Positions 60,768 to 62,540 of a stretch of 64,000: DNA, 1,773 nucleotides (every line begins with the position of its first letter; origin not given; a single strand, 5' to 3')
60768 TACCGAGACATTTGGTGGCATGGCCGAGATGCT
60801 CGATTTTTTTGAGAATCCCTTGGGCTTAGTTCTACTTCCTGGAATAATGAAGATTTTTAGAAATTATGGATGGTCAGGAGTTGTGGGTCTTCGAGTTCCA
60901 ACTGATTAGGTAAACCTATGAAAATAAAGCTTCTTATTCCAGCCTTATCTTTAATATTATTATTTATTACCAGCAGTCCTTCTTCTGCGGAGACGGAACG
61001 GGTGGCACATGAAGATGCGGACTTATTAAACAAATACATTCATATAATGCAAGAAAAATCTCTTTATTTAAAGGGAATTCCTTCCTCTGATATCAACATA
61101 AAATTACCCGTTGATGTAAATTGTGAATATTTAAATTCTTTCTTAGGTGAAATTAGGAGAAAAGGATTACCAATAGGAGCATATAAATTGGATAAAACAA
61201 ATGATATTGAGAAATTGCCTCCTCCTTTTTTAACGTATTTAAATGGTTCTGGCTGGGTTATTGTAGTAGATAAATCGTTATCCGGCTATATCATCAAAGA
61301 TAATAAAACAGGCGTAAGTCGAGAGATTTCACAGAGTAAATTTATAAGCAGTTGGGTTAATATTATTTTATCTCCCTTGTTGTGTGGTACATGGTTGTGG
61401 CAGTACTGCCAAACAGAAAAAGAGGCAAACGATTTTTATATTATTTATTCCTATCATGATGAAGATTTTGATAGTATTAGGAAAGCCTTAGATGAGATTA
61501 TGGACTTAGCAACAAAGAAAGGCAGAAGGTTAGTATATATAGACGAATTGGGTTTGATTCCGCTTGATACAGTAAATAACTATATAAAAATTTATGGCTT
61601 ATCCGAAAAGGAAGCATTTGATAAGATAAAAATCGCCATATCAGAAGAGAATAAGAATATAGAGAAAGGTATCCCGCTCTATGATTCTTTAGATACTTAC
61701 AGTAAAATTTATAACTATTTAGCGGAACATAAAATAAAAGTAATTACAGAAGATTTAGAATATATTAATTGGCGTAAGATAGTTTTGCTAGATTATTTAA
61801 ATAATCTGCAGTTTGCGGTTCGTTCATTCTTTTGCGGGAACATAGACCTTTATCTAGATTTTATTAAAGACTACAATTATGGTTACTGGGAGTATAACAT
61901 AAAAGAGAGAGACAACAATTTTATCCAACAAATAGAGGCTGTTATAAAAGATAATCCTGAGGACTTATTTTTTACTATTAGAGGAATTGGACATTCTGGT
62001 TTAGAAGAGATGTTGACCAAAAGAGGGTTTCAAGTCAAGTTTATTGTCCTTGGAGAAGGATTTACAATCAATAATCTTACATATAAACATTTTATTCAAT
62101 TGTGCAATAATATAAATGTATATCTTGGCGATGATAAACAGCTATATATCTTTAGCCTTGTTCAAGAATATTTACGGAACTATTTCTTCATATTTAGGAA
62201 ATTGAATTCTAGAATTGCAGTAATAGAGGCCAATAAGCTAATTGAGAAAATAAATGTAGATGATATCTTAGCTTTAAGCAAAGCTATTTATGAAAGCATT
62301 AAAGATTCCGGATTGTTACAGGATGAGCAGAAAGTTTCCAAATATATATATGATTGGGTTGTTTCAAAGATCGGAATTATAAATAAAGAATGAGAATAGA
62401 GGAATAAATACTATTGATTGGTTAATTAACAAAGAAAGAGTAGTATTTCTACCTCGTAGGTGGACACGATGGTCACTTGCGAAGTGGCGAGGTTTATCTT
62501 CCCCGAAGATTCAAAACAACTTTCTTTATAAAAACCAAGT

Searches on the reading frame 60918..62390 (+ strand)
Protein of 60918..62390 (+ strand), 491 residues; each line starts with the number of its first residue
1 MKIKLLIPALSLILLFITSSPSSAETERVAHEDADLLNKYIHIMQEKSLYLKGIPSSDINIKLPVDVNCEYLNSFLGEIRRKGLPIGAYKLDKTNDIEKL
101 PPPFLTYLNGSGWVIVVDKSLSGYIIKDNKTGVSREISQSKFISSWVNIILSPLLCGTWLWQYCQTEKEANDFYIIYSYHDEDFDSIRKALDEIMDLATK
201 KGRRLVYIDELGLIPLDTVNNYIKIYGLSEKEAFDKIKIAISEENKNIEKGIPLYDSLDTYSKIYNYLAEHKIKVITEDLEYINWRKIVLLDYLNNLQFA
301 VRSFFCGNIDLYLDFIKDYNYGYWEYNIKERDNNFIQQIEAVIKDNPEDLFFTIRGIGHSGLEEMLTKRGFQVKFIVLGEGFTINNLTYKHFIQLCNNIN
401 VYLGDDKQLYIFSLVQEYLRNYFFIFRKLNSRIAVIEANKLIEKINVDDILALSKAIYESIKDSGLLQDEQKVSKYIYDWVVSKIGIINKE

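Call 8: search_protein_families(library=pfam, proteins=[window:60918-62390:+], max_evalue=0.01)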
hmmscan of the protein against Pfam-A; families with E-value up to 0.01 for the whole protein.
window:60918-62390:+ (491 aa): 0 families

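Call 85: search_protein_families(library=ncbifam, proteins=[window:60918-62390:+], max_evalue=0.1)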
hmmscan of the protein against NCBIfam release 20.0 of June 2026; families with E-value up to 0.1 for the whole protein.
window:60918-62390:+ (491 aa): 0 families

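Call 95: find_encoding_contigs(protein=window:60918-62390:+, flank=10000, max_places=1)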
Protein window:60918-62390:+ (491 aa): no gene with exactly this product is on record in the collection.
